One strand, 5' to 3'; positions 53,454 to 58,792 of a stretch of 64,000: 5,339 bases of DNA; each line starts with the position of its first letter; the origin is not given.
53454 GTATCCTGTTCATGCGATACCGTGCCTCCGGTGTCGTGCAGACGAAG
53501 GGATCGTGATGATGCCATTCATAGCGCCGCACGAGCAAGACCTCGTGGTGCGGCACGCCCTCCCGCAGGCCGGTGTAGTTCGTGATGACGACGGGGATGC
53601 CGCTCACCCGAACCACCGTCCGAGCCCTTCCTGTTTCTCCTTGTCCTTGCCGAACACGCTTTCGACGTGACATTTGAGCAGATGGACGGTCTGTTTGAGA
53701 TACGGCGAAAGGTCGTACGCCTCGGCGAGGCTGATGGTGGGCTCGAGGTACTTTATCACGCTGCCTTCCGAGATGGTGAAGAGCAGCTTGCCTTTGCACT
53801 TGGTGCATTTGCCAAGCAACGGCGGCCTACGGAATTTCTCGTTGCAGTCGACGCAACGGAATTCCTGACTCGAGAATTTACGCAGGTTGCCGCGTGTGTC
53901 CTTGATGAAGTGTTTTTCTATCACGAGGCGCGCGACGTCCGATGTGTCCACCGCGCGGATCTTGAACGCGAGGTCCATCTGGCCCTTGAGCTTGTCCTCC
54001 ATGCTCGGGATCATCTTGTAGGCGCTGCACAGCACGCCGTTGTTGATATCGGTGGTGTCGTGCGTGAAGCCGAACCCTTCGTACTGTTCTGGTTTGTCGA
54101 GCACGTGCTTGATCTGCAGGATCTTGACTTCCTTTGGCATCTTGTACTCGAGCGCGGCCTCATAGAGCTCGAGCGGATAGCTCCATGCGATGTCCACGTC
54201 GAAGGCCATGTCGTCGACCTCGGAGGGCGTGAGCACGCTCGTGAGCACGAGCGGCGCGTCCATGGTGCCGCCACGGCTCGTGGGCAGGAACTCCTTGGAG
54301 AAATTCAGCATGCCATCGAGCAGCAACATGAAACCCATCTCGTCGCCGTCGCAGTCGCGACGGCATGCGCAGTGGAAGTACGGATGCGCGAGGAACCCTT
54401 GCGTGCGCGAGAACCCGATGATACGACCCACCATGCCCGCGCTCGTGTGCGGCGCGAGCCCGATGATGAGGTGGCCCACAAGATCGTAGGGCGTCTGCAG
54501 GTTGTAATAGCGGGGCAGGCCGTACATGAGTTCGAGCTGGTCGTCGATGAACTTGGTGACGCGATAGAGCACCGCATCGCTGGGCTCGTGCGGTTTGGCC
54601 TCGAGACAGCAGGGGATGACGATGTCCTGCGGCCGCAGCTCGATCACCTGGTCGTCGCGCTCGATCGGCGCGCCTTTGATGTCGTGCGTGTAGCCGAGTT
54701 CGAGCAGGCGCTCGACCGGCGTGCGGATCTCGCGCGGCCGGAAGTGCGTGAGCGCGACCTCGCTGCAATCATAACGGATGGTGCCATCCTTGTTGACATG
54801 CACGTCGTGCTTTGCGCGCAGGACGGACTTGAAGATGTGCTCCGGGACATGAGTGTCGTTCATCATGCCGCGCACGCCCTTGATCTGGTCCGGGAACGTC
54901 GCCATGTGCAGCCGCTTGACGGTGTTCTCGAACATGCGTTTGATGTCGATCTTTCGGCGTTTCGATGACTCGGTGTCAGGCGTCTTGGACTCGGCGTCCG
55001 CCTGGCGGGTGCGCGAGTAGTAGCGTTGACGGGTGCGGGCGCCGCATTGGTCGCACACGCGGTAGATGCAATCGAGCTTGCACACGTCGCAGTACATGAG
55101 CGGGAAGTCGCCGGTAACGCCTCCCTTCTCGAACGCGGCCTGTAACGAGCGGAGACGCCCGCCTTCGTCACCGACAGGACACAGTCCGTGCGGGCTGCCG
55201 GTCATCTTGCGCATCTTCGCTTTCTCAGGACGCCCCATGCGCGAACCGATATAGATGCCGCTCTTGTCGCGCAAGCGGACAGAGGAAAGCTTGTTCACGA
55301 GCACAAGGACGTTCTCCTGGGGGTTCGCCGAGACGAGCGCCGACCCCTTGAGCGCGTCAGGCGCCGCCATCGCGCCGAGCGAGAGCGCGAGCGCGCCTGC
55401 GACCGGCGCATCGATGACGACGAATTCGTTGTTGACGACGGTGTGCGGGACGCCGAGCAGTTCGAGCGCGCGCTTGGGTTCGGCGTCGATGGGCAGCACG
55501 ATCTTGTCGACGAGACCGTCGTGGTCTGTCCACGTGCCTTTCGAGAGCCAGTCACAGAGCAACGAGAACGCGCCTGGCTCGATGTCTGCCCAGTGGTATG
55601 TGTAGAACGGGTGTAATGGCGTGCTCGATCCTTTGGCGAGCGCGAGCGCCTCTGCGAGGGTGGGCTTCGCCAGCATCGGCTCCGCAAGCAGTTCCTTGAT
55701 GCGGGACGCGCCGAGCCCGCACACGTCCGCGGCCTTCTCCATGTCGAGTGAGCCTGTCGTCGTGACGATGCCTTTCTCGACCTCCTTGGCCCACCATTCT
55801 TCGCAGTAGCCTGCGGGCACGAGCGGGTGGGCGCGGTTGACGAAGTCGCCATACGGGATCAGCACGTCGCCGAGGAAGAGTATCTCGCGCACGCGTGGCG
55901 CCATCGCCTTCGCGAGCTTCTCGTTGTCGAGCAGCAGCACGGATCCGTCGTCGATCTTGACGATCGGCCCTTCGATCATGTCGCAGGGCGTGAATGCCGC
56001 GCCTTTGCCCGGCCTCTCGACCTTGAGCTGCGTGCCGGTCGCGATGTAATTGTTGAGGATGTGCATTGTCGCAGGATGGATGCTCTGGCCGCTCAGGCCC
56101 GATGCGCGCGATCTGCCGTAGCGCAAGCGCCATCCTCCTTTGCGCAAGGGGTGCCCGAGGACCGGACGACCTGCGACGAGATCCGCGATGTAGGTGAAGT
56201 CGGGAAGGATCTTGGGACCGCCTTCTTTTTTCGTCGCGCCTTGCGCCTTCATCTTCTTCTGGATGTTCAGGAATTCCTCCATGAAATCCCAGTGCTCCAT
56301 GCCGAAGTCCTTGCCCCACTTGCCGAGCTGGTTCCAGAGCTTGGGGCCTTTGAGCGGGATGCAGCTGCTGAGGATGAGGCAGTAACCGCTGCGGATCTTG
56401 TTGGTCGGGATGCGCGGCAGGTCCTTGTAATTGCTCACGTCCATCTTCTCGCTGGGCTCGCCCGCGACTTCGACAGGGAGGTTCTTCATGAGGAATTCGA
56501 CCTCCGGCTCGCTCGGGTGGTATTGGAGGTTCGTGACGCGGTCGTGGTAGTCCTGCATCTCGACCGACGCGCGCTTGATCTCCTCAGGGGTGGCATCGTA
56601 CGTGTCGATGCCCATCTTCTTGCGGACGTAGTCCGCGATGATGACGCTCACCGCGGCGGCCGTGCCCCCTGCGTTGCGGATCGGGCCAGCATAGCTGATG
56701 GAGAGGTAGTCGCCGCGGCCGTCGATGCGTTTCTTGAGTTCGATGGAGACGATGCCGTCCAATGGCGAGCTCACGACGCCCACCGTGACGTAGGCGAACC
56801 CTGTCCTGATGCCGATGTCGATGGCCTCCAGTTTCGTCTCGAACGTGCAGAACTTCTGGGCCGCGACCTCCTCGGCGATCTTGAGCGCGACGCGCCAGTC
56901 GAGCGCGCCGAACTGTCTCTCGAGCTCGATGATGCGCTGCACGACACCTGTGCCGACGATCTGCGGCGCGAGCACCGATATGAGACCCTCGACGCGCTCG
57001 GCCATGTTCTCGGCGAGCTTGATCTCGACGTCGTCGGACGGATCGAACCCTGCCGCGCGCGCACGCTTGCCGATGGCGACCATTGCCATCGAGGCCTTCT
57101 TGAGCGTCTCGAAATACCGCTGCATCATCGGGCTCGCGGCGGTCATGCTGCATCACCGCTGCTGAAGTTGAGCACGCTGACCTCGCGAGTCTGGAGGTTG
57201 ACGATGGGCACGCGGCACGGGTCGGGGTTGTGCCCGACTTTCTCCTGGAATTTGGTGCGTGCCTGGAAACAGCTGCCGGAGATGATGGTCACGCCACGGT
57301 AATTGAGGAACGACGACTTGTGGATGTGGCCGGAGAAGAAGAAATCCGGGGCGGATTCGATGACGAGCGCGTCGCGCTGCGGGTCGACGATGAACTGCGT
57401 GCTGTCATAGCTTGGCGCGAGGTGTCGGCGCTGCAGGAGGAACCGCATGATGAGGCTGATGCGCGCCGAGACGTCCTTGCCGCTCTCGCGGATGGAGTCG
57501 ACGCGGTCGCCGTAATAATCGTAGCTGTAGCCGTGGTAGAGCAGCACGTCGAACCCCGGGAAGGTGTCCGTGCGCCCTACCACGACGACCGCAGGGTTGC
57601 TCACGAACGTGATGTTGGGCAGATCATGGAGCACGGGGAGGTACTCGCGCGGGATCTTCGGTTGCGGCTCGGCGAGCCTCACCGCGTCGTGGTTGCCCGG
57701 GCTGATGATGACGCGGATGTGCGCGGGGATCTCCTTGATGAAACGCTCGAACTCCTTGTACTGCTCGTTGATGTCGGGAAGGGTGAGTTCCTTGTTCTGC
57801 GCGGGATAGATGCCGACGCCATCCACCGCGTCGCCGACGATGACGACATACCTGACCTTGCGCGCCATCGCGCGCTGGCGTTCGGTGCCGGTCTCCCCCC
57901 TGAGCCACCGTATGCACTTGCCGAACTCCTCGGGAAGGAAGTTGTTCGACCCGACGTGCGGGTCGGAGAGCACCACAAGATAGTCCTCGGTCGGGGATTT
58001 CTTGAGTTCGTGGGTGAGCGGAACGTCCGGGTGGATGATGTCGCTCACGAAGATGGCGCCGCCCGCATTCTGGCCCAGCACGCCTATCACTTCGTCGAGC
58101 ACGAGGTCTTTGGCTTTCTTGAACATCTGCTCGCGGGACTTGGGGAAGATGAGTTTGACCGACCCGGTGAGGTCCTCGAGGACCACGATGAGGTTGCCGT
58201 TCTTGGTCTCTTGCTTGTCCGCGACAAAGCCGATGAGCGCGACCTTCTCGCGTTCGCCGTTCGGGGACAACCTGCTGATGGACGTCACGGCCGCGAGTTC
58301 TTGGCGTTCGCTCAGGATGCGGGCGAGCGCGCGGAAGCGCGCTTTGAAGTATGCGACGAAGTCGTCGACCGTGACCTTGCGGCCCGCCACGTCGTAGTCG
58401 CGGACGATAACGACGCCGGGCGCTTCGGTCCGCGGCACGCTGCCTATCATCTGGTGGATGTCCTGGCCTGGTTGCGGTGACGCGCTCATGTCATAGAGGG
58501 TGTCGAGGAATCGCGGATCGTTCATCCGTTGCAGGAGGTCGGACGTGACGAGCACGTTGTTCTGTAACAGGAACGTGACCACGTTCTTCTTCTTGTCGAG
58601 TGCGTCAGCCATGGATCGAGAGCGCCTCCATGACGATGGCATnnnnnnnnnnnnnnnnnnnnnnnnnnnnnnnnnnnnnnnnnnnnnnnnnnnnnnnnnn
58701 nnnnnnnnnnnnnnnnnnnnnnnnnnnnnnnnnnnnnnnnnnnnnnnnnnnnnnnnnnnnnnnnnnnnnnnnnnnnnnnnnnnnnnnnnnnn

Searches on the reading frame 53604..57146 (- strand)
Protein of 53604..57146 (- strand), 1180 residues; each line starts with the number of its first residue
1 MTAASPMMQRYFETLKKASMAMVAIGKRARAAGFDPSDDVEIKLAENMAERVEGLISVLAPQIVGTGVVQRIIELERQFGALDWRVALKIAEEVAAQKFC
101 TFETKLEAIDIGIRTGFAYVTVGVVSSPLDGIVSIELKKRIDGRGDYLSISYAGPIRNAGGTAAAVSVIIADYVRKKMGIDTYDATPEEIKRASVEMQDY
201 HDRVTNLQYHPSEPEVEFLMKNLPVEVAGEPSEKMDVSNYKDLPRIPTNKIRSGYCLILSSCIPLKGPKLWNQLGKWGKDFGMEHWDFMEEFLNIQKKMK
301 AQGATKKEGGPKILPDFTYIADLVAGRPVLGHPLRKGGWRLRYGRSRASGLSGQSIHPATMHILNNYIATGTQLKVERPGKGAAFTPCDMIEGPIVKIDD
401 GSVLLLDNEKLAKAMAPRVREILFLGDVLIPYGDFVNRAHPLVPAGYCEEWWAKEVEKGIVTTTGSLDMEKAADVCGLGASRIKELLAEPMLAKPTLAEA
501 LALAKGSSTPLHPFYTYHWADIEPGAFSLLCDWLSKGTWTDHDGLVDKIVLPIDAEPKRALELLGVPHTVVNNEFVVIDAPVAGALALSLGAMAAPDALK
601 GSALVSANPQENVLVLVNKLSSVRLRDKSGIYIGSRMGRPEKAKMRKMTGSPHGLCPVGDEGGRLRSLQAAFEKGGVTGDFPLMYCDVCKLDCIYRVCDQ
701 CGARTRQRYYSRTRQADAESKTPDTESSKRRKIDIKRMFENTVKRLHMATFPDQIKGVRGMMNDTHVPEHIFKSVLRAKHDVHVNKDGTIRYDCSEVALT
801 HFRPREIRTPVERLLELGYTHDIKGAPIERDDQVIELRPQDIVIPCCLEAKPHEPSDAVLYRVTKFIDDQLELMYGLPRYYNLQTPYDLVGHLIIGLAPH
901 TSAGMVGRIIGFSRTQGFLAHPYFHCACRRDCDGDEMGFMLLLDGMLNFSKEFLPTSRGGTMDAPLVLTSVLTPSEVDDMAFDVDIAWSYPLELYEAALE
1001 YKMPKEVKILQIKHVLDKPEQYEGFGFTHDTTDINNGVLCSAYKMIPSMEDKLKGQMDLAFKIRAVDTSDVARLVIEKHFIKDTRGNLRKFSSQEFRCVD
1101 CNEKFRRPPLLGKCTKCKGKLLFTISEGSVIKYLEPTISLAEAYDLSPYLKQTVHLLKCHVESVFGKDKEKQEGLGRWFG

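Call 9: search_protein_families(library=pfam, proteins=[window:53604-57146:-])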
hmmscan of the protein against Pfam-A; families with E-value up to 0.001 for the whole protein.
window:53604-57146:- (1180 aa): 3 families
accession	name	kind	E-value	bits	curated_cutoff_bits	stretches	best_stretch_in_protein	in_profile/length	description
PF24846.1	PolC_DP2_cat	-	1e-118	396.1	24.3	1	753-1052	6-299/299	DNA polymerase II large subunit DP2, catalytic domain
PF24844.1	PolC_DP2_central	-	1.8e-108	363.2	24.3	1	311-717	6-369/372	DNA polymerase II large subunit DP2, central domain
PF03833.19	PolC_DP2_N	-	1.3e-79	267.7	24.3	1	10-293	1-269/271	DNA polymerase II large subunit DP2, N-terminal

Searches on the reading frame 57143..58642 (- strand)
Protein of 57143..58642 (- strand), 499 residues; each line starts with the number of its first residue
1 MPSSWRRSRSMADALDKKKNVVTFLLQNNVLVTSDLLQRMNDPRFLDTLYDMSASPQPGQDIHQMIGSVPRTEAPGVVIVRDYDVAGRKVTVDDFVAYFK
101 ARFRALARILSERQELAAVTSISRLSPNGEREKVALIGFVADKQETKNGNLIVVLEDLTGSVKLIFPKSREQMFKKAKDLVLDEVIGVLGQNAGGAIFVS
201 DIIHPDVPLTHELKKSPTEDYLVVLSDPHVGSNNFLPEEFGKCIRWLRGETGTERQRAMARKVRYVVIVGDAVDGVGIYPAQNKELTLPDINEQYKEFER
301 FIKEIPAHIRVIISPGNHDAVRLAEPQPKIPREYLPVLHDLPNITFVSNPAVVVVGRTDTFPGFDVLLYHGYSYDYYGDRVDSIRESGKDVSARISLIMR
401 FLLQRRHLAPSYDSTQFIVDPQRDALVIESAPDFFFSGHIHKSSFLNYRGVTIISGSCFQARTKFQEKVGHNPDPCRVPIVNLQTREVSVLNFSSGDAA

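Call 9: search_protein_families(library=pfam, proteins=[window:57143-58642:-])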
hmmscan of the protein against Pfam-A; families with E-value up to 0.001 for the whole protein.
window:57143-58642:- (499 aa): 3 families
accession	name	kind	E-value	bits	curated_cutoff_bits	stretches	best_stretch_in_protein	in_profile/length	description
PF04042.21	DNA_pol_E_B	-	6.8e-12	45.7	29.1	1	223-439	2-203/210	DNA polymerase alpha/epsilon subunit B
PF00149.33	Metallophos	-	2e-09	38.6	21.5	1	223-442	4-190/191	Calcineurin-like phosphoesterase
PF01336.31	tRNA_anti-codon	-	5.9e-06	26.6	27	1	134-190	1-55/75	OB-fold nucleic acid binding domain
